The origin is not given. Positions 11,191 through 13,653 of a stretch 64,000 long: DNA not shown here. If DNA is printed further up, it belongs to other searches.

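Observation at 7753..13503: Partner-switching module wired to a two-component system with a periplasmic binding-protein co-sensor; no sigma factor in the locus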

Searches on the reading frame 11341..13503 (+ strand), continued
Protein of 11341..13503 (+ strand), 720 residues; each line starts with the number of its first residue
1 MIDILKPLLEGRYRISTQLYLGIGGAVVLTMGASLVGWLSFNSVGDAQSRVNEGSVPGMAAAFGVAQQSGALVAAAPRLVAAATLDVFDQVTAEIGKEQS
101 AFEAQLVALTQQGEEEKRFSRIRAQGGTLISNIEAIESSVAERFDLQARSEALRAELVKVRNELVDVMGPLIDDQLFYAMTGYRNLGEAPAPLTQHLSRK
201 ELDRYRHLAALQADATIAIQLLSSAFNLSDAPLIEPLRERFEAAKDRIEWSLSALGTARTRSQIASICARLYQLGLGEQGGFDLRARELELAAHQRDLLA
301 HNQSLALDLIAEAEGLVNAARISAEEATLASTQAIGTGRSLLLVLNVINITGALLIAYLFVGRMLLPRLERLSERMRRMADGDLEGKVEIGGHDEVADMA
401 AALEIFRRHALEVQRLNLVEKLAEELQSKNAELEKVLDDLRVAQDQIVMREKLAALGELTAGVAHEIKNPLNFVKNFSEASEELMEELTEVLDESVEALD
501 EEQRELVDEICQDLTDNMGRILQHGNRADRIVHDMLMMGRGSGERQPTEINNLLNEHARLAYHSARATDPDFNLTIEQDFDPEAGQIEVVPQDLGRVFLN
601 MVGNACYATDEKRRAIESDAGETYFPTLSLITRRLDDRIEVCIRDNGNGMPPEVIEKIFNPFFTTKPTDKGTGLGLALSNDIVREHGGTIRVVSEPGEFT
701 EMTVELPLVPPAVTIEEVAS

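Call 29: search_protein_families(library=ncbifam, proteins=[window:11341-13503:+], max_evalue=0.001)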
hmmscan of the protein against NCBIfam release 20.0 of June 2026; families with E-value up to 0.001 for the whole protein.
window:11341-13503:+ (720 aa): 75 families (the best 25 are shown)
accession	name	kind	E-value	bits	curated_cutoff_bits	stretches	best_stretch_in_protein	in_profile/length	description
TIGR02956.1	TMAO_torS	equivalog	7.8e-44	150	676.5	2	19-437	6-429/967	TMAO reductase system sensor histidine kinase/response regulator TorS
NF008468.0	PRK11360.1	equivalog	3.2e-43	148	646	2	519-710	435-610/616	two-component system sensor histidine kinase AtoS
NF052574.1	HisKinEspCMyxo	equivalog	1.1e-35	123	1200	1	444-716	405-645/785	serine histidine kinase EspC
NF007688.0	PRK10364.1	equivalog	1.5e-35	122.8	479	2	525-708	286-451/460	two-component system sensor histidine kinase ZraS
NF010411.0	PRK13837.1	equivalog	6.8e-35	120.3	647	1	413-710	407-677/828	two-component system VirA-like sensor kinase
NF038348.1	T2SS_HK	subfamily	8e-33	113.7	450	1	423-708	294-573/574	histidine kinase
NF052573.1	HisKinEspAMyxo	equivalog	7.2e-29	100.3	1400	1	441-711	369-614/755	serine histidine kinase EspA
NF047466.1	hybrid_RR_LvrB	exception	2.6e-27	96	500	1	443-708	139-376/377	hybrid histidine kinase/response regulator LvrB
NF047497.1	HK_LIC_12097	equivalog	2.5e-25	89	500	1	405-708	97-366/367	LIC_12097 family sensor histidine kinase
NF008293.1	PRK11073.1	equivalog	1.8e-24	86.7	240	1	431-708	106-347/349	nitrogen regulation protein NR(II)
NF010076.0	PRK13557.1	subfamily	5.4e-24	84.5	631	1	441-709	148-395/540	histidine kinase famiy protein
NF047794.1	HisKinPtgB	equivalog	3.6e-22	78.4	1000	2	340-478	335-464/656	two-component system sensor histidine kinase PgtB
NF046020.1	HisKinCckABruc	equivalog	2.1e-21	75.5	1000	1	440-708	464-707/868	cell cycle histidine kinase CckA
NF046026.1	HisKinCckACaul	equivalog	1.2e-20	73.3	1000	1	446-709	292-533/678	cell cycle histidine kinase CckA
NF053867.1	SprKinKinDBac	equivalog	1.3e-20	73.4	775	1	523-708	329-497/500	sporulation kinase KinD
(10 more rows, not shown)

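Call 45: find_encoding_contigs(protein=P0012, flank=8000, max_places=1)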
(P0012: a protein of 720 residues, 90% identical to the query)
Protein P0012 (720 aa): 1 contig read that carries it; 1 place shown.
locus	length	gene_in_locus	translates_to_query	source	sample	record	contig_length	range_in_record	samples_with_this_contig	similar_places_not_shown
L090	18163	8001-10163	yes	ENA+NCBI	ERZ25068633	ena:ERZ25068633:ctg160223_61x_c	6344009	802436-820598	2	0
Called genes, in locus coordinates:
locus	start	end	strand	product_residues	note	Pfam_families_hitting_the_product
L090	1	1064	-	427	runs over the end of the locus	PF00884:Sulfatase, PF01663:Phosphodiest, PF16347:SGSH_C, PF14707:Sulfatase_C (weak)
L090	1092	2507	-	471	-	PF02885:Glycos_trans_3N (faint), PF00591:Glycos_transf_3 (weak)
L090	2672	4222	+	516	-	PF01235:Na_Ala_symp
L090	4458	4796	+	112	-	PF01740:STAS, PF13466:STAS_2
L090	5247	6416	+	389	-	PF00072:Response_reg, PF07228:SpoIIE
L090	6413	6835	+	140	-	PF13581:HATPase_c_2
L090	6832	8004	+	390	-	PF13433:Peripla_BP_5, PF13458:Peripla_BP_6, PF01094:ANF_receptor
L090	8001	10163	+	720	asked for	PF21689:TorS_sensor_domain (weak), PF00672:HAMP, PF00512:HisKA, PF02518:HATPase_c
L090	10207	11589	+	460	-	PF00909:Ammonium_transp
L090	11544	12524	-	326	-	PF01479:S4, PF00849:PseudoU_synth_2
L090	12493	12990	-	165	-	PF01252:Peptidase_A8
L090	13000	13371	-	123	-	PF01258:zf-dskA_traR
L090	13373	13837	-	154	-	PF00293:NUDIX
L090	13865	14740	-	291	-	PF01048:PNP_UDP_1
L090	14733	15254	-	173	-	PF05103:DivIVA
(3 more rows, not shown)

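Call 46: find_encoding_contigs(protein=P0047, flank=8000, max_places=1)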
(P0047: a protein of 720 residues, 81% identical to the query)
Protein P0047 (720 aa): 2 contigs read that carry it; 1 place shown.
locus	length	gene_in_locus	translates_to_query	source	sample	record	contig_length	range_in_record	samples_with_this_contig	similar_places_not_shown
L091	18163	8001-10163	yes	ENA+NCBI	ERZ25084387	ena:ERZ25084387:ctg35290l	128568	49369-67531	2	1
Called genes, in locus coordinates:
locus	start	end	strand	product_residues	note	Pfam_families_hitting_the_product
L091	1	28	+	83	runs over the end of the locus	PF05016:ParE_toxin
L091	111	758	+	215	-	PF06283:ThuA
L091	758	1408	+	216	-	PF05719:GPP34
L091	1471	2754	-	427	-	PF00884:Sulfatase, PF01663:Phosphodiest, PF16347:SGSH_C, PF14707:Sulfatase_C (weak)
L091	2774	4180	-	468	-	PF02885:Glycos_trans_3N (faint)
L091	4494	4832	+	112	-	PF01740:STAS, PF13466:STAS_2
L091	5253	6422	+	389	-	PF00072:Response_reg, PF07228:SpoIIE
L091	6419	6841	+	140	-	PF13581:HATPase_c_2, PF02518:HATPase_c (weak)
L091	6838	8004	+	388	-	PF13433:Peripla_BP_5, PF13458:Peripla_BP_6, PF01094:ANF_receptor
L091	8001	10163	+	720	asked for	PF00672:HAMP, PF00512:HisKA, PF02518:HATPase_c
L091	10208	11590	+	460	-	PF00909:Ammonium_transp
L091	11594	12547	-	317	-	PF01479:S4, PF00849:PseudoU_synth_2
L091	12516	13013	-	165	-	PF01252:Peptidase_A8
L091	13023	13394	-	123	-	PF01258:zf-dskA_traR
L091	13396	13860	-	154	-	PF00293:NUDIX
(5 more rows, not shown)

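Call 47: find_encoding_contigs(protein=P0049, flank=8000, max_places=1)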
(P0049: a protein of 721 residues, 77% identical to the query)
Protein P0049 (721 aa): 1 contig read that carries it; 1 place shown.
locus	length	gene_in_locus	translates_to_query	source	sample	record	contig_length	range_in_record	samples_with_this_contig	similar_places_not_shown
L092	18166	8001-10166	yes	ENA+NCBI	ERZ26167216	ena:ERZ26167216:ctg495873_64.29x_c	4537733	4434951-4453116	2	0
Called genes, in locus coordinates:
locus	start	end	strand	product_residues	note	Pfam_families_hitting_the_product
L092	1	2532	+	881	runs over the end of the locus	PF23310:TPR_27 (faint), PF08238:Sel1 (weak)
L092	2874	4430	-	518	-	PF13570:Beta-prop_ACSF4 (faint), PF01011:PQQ (faint), PF13360:PQQ_2, PF25293:Beta-prop_EMC1_N (faint)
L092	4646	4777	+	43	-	-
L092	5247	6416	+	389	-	PF00072:Response_reg, PF07228:SpoIIE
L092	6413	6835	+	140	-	PF13581:HATPase_c_2, PF02518:HATPase_c (faint)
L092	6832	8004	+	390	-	PF13433:Peripla_BP_5 (weak), PF13458:Peripla_BP_6, PF01094:ANF_receptor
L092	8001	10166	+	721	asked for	PF21689:TorS_sensor_domain (weak), PF00672:HAMP, PF00512:HisKA, PF02518:HATPase_c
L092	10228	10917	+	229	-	-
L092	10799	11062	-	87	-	-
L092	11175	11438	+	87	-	-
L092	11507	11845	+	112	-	PF01740:STAS, PF13466:STAS_2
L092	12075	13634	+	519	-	PF00282:Pyridoxal_deC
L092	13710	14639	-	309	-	PF00135:COesterase (weak), PF02129:Peptidase_S15 (faint), PF20434:BD-FAE, PF07859:Abhydrolase_3, PF00326:Peptidase_S9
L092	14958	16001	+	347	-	PF07394:DUF1501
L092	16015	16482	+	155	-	PF07583:PSCyt2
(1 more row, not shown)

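Call 62: find_encoding_contigs(protein=P0101, flank=9000, max_places=1)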
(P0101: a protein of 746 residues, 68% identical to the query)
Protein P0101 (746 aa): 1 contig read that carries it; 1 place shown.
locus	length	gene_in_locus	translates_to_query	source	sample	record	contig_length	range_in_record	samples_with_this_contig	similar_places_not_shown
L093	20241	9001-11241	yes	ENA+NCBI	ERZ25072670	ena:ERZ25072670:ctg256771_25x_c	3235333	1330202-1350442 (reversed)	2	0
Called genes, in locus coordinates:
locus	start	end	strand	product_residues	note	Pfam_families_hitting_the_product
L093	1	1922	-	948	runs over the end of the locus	PF03773:ArsP_1, PF01839:FG-GAP (faint), PF13517:FG-GAP_3, PF07593:UnbV_ASPIC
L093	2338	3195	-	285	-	PF05721:PhyH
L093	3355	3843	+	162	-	-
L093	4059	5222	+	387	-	PF00909:Ammonium_transp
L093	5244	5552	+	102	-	PF00543:P-II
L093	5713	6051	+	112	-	PF01740:STAS, PF13466:STAS_2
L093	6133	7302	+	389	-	PF00072:Response_reg, PF07228:SpoIIE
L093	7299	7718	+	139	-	PF13581:HATPase_c_2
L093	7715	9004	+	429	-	PF13433:Peripla_BP_5 (weak), PF13458:Peripla_BP_6, PF01094:ANF_receptor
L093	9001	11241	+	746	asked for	PF00672:HAMP, PF00512:HisKA, PF02518:HATPase_c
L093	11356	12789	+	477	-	PF04174:CP_ATPgrasp_1, PF14403:CP_ATPgrasp_2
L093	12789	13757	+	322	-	PF04168:Alpha-E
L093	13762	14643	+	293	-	PF08379:Bact_transglu_N, PF01841:Transglut_core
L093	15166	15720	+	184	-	PF03703:bPH_2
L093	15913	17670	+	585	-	PF03235:GmrSD_N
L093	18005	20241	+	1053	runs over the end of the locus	PF12705:PDDEXK_1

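Call 63: find_encoding_contigs(protein=P0103, flank=9000, max_places=1)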
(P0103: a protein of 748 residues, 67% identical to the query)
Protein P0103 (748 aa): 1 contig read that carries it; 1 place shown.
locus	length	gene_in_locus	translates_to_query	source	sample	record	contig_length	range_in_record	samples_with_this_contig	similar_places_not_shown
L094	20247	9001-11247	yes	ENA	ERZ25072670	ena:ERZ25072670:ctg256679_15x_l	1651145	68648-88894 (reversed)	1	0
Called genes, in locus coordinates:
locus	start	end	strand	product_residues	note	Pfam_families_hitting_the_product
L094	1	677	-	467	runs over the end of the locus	PF08811:DUF1800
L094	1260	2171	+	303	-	PF08450:SGL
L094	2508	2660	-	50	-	-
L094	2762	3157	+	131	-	PF01042:Ribonuc_L-PSP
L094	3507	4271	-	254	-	PF04264:YceI (weak)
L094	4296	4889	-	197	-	-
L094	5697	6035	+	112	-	PF01740:STAS, PF13466:STAS_2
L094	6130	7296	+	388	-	PF00072:Response_reg, PF07228:SpoIIE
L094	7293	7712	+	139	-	PF13581:HATPase_c_2, PF02518:HATPase_c (weak)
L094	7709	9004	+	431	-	PF13433:Peripla_BP_5 (weak), PF13458:Peripla_BP_6, PF01094:ANF_receptor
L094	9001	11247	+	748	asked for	PF00672:HAMP, PF00512:HisKA, PF02518:HATPase_c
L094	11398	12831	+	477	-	PF04174:CP_ATPgrasp_1, PF14403:CP_ATPgrasp_2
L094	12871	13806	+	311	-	PF04168:Alpha-E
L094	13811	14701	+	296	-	PF08379:Bact_transglu_N, PF01841:Transglut_core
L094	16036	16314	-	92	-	PF01850:PIN (weak)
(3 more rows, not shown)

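Call 64: find_encoding_contigs(protein=P0064, flank=9000, max_places=1)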
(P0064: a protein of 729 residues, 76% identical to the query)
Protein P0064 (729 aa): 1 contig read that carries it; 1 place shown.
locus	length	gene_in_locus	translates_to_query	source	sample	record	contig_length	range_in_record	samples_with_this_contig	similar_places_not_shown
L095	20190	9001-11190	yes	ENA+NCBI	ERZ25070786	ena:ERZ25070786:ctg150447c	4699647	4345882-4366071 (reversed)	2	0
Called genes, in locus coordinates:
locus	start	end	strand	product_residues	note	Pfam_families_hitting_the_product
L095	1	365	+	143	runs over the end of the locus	-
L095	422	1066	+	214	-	PF06283:ThuA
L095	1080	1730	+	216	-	PF05719:GPP34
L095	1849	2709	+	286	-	PF02633:Creatininase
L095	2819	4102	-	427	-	PF00884:Sulfatase, PF01663:Phosphodiest, PF16347:SGSH_C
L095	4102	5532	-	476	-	PF02885:Glycos_trans_3N (faint)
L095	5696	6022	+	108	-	PF01740:STAS, PF13466:STAS_2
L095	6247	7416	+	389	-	PF00072:Response_reg, PF07228:SpoIIE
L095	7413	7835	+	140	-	PF13581:HATPase_c_2, PF02518:HATPase_c (weak)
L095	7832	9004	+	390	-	PF13433:Peripla_BP_5, PF13458:Peripla_BP_6, PF01094:ANF_receptor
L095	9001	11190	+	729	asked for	PF21689:TorS_sensor_domain (weak), PF00672:HAMP, PF00512:HisKA, PF02518:HATPase_c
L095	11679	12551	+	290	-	-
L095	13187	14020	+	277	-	-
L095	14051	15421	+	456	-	PF00909:Ammonium_transp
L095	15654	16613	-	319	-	PF01479:S4, PF00849:PseudoU_synth_2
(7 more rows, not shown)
